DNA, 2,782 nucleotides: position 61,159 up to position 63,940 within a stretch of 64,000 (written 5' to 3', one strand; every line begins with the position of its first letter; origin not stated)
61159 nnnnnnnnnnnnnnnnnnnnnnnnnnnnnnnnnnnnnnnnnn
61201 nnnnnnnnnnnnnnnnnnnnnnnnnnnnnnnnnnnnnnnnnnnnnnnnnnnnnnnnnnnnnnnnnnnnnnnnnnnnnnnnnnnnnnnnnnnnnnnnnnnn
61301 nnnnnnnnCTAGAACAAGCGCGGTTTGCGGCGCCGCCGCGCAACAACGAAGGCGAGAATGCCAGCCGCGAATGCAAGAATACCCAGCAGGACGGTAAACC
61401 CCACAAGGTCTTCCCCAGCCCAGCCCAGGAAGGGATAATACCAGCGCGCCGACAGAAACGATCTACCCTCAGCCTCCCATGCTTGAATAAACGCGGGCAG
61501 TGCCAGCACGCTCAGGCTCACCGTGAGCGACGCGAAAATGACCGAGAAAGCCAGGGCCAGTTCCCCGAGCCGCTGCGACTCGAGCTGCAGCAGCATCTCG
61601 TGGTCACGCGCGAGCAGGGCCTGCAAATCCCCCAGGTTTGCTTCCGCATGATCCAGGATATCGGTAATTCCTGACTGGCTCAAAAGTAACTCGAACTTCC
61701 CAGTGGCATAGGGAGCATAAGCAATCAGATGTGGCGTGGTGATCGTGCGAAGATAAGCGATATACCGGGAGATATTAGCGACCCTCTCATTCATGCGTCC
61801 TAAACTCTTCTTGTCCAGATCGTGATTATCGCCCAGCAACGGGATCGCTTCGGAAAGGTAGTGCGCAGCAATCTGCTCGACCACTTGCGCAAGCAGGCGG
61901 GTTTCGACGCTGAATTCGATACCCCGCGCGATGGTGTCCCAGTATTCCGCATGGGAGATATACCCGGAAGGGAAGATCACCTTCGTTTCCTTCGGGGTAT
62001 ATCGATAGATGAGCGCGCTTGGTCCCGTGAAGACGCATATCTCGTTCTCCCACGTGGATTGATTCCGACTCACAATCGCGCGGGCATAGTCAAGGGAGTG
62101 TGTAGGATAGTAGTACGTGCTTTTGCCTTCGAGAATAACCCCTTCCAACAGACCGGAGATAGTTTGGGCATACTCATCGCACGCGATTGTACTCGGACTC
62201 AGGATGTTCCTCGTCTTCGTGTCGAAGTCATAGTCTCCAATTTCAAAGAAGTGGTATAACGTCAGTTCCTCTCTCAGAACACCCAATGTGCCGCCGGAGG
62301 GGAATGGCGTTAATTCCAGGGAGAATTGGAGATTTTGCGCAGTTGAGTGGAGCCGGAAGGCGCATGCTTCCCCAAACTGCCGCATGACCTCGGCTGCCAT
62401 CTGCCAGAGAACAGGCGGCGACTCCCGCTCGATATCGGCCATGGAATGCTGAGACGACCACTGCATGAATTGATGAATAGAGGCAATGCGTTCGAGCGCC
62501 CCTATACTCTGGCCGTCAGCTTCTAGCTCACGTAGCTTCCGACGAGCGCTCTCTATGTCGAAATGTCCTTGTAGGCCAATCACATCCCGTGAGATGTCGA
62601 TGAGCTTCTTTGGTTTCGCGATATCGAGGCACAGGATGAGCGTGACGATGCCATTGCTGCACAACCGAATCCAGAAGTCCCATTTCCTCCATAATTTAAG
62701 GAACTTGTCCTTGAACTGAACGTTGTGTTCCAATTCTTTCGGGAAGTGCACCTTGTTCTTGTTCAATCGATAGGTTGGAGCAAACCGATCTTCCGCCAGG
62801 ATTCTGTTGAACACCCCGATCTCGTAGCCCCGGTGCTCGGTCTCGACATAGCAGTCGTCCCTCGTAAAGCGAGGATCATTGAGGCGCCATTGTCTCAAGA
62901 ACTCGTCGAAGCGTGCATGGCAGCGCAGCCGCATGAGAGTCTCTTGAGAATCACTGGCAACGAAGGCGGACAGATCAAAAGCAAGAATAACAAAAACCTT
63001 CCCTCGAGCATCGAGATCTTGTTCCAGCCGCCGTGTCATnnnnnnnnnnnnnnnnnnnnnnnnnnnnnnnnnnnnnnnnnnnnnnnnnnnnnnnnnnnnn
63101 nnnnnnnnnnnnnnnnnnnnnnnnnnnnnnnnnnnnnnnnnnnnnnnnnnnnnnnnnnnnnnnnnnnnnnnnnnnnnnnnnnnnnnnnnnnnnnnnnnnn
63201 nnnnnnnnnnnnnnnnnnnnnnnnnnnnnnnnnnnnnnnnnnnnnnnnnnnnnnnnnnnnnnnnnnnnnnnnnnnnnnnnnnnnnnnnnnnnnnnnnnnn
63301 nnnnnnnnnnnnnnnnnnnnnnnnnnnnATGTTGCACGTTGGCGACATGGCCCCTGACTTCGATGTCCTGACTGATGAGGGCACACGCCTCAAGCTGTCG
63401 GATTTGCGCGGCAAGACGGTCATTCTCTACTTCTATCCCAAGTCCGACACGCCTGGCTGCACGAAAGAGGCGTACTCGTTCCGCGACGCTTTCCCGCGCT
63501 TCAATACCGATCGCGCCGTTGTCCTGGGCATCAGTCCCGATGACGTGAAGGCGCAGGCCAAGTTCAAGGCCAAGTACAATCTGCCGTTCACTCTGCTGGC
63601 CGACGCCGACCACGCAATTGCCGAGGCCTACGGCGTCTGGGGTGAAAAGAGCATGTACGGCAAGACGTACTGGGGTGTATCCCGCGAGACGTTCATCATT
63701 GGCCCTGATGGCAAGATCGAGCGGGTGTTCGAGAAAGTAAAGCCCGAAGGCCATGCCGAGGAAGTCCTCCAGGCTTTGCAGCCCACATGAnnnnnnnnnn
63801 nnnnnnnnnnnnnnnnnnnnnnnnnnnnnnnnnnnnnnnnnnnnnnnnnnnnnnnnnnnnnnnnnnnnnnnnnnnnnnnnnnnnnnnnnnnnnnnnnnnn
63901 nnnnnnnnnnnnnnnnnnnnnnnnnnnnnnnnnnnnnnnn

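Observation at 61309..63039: Low-GC 576-aa orphan with CorA-like architecture (large soluble domain, coiled-coil stalk, two C-terminal TM helices, basic tail)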

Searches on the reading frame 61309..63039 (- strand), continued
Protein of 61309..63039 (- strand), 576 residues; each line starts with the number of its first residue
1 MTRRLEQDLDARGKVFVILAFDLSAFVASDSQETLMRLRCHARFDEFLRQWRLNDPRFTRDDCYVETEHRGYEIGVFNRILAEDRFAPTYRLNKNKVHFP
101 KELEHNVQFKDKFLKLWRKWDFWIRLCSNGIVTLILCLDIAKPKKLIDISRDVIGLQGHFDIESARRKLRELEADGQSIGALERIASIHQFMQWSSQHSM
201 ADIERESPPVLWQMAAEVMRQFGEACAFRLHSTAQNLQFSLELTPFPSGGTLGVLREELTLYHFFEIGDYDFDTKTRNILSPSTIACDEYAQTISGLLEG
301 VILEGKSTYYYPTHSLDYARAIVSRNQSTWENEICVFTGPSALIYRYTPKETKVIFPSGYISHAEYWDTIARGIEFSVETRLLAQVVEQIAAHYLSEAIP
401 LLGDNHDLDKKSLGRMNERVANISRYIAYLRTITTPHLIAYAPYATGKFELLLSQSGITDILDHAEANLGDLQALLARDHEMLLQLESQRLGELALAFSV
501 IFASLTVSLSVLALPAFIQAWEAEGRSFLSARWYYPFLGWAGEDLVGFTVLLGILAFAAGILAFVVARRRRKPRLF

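Call 73: list_cluster_members(proteins=[window:61309-63039:-, window:63329-63790:+, window:60678-61220:-, window:60138-60668:-, L001:280-516:-, L003:59-379:-])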
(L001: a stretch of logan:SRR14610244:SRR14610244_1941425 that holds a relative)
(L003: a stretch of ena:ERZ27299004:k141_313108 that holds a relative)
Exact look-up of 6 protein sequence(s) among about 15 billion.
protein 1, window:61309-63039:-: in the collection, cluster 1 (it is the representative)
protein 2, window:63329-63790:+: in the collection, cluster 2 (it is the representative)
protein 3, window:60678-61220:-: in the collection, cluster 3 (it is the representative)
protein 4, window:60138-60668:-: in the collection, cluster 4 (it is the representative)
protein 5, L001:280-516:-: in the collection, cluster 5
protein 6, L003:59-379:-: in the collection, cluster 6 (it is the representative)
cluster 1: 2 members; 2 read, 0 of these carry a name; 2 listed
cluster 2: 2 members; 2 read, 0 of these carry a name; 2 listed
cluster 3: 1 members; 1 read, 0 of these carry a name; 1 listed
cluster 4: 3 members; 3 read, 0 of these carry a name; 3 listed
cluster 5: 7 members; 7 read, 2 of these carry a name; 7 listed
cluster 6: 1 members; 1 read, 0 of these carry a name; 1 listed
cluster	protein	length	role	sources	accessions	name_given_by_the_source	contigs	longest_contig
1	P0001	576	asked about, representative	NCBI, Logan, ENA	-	-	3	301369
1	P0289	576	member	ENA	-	-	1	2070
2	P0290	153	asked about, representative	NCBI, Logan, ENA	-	-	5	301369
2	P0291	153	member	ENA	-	-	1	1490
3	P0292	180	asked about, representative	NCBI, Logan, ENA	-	-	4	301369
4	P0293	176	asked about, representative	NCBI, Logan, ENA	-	-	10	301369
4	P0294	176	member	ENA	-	-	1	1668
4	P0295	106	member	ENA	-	-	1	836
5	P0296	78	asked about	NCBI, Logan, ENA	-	-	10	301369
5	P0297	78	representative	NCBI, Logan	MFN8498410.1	MAG: cold shock domain-containing protein [Anaerolineae bacterium]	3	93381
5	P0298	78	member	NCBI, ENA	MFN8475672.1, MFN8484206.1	MAG: cold shock domain-containing protein [Anaerolineae bacterium]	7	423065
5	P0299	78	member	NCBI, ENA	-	-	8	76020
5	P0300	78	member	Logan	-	-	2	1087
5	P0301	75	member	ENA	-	-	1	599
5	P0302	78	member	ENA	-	-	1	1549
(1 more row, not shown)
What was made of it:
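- The host is probably Anaerolineae, because the adjacent cold-shock protein clusters at >=90% identity with Anaerolineae MAG proteins (call 73).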

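Call 75: search_protein_families(library=pfam, proteins=[P0013, P0015, P0017, P0164, P0163, L010:5058-5771:+, L012:9092-9961:+, L008:6595-9972:+], max_evalue=1)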
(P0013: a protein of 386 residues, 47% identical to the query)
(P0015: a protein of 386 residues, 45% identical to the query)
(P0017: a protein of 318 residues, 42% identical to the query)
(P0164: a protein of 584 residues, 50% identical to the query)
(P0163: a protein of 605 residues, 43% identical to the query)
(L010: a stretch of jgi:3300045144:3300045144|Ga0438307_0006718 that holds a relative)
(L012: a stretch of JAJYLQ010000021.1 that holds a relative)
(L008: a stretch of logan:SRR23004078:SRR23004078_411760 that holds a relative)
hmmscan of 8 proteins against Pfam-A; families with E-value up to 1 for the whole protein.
P0013 (386 aa): 0 families

P0015 (386 aa): 0 families

P0017 (318 aa): 1 family
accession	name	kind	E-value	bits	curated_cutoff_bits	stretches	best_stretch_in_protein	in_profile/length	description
PF05393.16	Hum_adeno_E3A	-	0.11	13.2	22.9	1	246-281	19-54/100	Human adenovirus early E3A glycoprotein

P0164 (584 aa): 1 family
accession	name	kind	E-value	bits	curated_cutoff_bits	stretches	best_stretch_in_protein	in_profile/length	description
PF01973.23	MptE-like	-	0.089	13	34.6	1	402-448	41-87/171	6-hydroxymethylpterin diphosphokinase MptE-like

P0163 (605 aa): 1 family
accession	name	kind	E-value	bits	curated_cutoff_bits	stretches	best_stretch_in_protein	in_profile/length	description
PF19891.5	DUF6364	-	0.2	12.6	27.3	1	484-514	13-39/70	Family of unknown function (DUF6364)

L010:5058-5771:+ (237 aa): 1 family
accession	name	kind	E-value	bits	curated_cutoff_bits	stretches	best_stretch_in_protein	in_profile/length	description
PF11332.13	DUF3134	-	0.091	13.6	25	1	131-158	22-51/70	Protein of unknown function (DUF3134)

L012:9092-9961:+ (289 aa): 3 families
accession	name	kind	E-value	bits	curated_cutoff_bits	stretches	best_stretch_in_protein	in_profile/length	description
PF03609.19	EII-Sor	-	0.031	14.2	26.3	1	56-141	144-230/233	PTS system sorbose-specific iic component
PF18391.7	CHIP_TPR_N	-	0.051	14.8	26.7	1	209-259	3-54/83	CHIP N-terminal tetratricopeptide repeat domain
PF00239.26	Resolvase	-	0.099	13.2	23.3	1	195-260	80-145/145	Resolvase, N terminal domain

L008:6595-9972:+ (1125 aa): 16 families
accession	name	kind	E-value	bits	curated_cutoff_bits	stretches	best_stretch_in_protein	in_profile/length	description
PF03704.23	BTAD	-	1.5e-20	74.5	22.1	1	109-261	2-146/146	Bacterial transcriptional activator domain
PF13424.12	TPR_12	-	1.2e-07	32.3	30.1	2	735-802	9-76/77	Tetratricopeptide repeat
PF00931.28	NB-ARC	-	6.7e-07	29.3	23.5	1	302-505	2-202/248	NB-ARC domain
PF05729.18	NACHT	-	2.9e-06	27.7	26.7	1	318-441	1-141/167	NACHT domain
PF13191.12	AAA_16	-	7.2e-06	27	32.6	1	297-417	1-156/167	AAA ATPase domain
PF13401.12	AAA_22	-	7.3e-06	26.8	27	1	318-416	6-108/130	AAA domain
PF00486.34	Trans_reg_C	-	0.00012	22.6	26.2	1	26-75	7-55/77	Transcriptional regulatory protein, C terminal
PF12688.13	TPR_5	-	0.00043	20.9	24.2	1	779-845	9-72/119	Tetratrico peptide repeat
PF01637.24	ATPase_2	-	0.00053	20.3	33.2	1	298-357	1-60/225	ATPase domain predominantly from Archaea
PF13181.12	TPR_8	-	0.00076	19.9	25.7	0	772-801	2-31/34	Tetratricopeptide repeat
PF13481.12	AAA_25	-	0.0032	17.6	27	1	297-340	11-56/195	AAA domain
PF25199.1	nSTAND_NTPase5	-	0.025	14.8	34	1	310-431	34-135/145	Novel STAND NTPase 5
PF20720.3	nSTAND3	-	0.12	12.5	27.2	1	319-363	19-60/155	Novel STAND NTPase 3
PF07719.23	TPR_2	-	0.16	12.6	27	0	771-799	1-29/34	Tetratricopeptide repeat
PF13176.12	TPR_7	-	0.16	12.6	27.9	0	779-802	7-30/36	Tetratricopeptide repeat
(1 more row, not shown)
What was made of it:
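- The L008 'STAND' neighbour is an AfsR/SARP transcription regulator (call 75).
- Tried and rejected: Rejected, because it carries Trans_reg_C+BTAD and is therefore an AfsR/SARP regulator (call 75).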

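Call 79: find_encoding_contigs(protein=P0289, flank=3000, max_places=2)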
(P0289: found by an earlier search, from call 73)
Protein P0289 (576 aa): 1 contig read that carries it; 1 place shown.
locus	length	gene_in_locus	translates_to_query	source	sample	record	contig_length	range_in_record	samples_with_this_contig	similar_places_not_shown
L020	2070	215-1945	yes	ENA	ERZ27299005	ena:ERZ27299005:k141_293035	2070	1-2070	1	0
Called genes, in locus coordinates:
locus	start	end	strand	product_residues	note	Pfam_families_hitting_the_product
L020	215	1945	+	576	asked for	-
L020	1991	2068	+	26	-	?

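Call 82: search_protein_families(library=padloc, proteins=[P0037, P0054, P0121, L012:2187-4145:+, L012:4363-6207:+, L012:6244-9117:+, L012:9092-9961:+, L010:5058-5771:+, L008:6595-9972:+], max_evalue=0.001)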
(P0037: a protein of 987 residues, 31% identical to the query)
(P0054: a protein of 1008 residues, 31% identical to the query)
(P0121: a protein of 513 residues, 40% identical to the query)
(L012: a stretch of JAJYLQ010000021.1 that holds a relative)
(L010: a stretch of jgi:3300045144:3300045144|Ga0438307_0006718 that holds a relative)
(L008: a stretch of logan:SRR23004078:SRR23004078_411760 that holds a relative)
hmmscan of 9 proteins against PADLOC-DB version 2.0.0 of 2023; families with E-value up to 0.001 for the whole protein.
P0037 (987 aa): 1 family
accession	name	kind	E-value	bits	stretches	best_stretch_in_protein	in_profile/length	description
PDLC01043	CorA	-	0.00085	16.1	0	865-983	337-451/457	CorA-like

P0054 (1008 aa): 1 family
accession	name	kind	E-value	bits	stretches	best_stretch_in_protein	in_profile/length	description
PDLC04140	mad8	-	0.00066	17.3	0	46-130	25-100/314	mads_8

P0121 (513 aa): 0 families

L012:2187-4145:+ (652 aa): 0 families

L012:4363-6207:+ (614 aa): 0 families

L012:6244-9117:+ (957 aa): 0 families

L012:9092-9961:+ (289 aa): 0 families

L010:5058-5771:+ (237 aa): 0 families

L008:6595-9972:+ (1125 aa): 1 family
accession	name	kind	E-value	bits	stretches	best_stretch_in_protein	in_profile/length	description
PDLC01169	TPR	-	0.00023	18.6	0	864-933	121-229/252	TPR repeats containing protein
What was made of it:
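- On CRISPR type III-associated CorA effector: P0037 matches at 8.5e-4 in its stalk/TM region (call 82).
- The recurrent partners are ion channels that match no defence model (call 82).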

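Call 83: search_protein_families(library=padloc, alignment_id=A2, max_evalue=1)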
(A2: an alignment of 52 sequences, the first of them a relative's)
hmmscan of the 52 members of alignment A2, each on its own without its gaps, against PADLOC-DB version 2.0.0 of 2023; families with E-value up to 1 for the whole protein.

A. member 1, P0001 (576 aa): 0 families

B. families by the number of members that match (of 52 scanned): 10 families
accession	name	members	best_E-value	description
PDLC01043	CorA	10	0.00017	CorA-like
PDLC01174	CorA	2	0.0031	CorA-like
PDLC04872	PDC-S05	1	0.0048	-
PDLC04964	PDC-S23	1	0.0062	-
PDLC04854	PDC-S05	1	0.01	-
PDLC03859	LmuB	1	0.012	-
PDLC04059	PD-T4-6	1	0.014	-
PDLC02547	PglZ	1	0.026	PglZ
PDLC02675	DndG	1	0.027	DndG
PDLC00511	JetC1|JetC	1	0.034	DUF3584 domain; MukB-like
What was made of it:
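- On CRISPR type III-associated CorA effector: Relatives match PDLC01043 in 10 of 52 (best 1.7e-4) and PDLC01174 in 2 of 52 (call 83).
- PADLOC CorA-like models match 10 and 2 of 52 (call 83). 10 of 52 members weakly hit PADLOC's CRISPR-associated CorA-like model (call 83).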

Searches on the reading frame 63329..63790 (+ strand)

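Call 86: search_protein_families(library=pfam, proteins=[window:63329-63790:+], max_evalue=0.0001)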
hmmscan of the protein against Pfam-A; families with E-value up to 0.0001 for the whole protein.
window:63329-63790:+ (153 aa): 2 families
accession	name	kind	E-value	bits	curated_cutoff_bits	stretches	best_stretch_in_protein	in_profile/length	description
PF00578.27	AhpC-TSA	-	4.3e-39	133.7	26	1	4-132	1-123/124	AhpC/TSA family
PF08534.16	Redoxin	-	8.5e-22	78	26.6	1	4-145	2-146/148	Redoxin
